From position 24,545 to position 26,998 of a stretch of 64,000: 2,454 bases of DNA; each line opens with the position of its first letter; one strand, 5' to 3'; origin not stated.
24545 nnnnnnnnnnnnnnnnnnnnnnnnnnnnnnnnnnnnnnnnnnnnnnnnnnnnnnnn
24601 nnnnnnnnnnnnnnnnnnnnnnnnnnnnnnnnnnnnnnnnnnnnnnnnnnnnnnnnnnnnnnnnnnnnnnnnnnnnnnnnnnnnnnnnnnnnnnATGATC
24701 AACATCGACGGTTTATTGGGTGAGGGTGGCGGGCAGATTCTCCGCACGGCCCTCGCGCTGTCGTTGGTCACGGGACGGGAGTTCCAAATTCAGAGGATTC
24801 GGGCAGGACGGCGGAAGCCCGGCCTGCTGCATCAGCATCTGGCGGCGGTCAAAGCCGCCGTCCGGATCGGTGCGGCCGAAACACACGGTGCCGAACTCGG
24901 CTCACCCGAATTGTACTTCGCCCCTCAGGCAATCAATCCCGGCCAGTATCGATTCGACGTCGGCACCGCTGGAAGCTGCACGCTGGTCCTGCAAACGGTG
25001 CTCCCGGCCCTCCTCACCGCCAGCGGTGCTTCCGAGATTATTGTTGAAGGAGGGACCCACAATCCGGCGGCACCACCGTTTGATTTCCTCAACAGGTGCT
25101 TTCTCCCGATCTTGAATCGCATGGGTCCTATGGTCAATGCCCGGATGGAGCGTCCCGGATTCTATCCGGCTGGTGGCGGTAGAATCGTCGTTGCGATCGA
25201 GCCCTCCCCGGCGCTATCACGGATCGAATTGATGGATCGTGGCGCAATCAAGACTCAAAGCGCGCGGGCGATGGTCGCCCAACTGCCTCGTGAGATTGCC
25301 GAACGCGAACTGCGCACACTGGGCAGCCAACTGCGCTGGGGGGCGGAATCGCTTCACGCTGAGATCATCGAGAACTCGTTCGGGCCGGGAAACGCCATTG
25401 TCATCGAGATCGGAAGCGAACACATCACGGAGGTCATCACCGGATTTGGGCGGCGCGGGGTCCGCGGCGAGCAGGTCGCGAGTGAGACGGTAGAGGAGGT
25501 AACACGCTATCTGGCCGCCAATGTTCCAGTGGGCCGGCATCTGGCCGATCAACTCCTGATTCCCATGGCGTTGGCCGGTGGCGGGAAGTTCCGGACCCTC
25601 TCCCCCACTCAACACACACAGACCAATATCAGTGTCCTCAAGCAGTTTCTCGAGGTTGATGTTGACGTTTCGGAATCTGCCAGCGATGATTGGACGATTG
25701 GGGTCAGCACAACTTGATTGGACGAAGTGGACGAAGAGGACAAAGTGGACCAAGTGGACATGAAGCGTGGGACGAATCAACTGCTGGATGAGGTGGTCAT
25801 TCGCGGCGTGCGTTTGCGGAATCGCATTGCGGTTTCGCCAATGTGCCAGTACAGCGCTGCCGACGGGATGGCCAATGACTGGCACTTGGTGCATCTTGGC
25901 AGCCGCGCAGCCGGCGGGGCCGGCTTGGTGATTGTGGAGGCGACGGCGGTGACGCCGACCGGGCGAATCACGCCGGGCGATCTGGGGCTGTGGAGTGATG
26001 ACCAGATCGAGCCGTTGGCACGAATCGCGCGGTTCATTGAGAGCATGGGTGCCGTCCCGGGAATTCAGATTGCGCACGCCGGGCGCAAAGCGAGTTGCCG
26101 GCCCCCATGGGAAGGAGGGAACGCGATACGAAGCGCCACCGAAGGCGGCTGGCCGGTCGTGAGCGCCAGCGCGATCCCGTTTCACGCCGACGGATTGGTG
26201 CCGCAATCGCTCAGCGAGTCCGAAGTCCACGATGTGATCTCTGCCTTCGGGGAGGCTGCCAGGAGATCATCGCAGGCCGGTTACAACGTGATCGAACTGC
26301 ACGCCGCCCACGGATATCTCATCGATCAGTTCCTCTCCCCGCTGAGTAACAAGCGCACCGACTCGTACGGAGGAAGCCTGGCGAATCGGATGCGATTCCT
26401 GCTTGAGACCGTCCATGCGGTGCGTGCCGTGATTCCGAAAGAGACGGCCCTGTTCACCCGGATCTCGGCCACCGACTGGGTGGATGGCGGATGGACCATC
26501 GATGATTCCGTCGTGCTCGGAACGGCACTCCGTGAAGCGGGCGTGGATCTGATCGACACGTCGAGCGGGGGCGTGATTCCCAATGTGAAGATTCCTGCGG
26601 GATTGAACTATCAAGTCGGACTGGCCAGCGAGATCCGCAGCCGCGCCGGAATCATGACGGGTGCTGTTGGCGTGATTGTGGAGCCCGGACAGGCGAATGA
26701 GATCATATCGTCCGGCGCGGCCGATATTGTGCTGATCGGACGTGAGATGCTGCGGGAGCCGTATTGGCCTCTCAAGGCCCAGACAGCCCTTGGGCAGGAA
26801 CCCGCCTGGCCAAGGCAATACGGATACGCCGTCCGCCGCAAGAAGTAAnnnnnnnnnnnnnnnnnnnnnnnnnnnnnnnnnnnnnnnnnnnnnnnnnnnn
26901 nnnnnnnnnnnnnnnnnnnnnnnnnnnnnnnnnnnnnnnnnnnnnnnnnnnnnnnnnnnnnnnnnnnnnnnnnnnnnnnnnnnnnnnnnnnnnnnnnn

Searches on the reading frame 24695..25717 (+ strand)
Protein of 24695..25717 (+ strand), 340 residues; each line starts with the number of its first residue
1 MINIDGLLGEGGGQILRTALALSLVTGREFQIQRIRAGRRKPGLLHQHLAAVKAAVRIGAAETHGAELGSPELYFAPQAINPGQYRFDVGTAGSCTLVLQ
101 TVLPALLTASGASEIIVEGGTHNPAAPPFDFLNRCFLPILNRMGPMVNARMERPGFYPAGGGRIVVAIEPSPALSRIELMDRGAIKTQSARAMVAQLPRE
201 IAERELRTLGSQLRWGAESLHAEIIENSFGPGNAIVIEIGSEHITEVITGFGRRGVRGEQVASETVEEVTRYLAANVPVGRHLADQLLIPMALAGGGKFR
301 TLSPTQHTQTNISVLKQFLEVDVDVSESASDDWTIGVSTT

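Call 74: search_protein_families(library=pfam, proteins=[window:24695-25717:+], max_evalue=0.0001)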
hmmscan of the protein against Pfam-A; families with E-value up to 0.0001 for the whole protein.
window:24695-25717:+ (340 aa): 2 families
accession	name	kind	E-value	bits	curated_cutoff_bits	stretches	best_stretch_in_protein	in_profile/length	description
PF01137.26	RTC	-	1.7e-79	266.6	27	1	9-325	2-221/221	RNA 3'-terminal phosphate cyclase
PF05189.18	RTC_insert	-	2.7e-13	50.6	23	1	181-273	2-101/102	RNA 3'-terminal phosphate cyclase (RTC), insert domain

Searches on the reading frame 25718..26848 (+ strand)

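Call 74: search_protein_families(library=pfam, proteins=[window:25718-26848:+], max_evalue=0.0001)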
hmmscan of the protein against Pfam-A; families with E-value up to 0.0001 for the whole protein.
window:25718-26848:+ (376 aa): 1 family
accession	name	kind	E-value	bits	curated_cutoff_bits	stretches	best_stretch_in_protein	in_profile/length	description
PF00724.26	Oxidored_FMN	-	1.8e-71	241.7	27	1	28-358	8-339/342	NADH:flavin oxidoreductase / NADH oxidase family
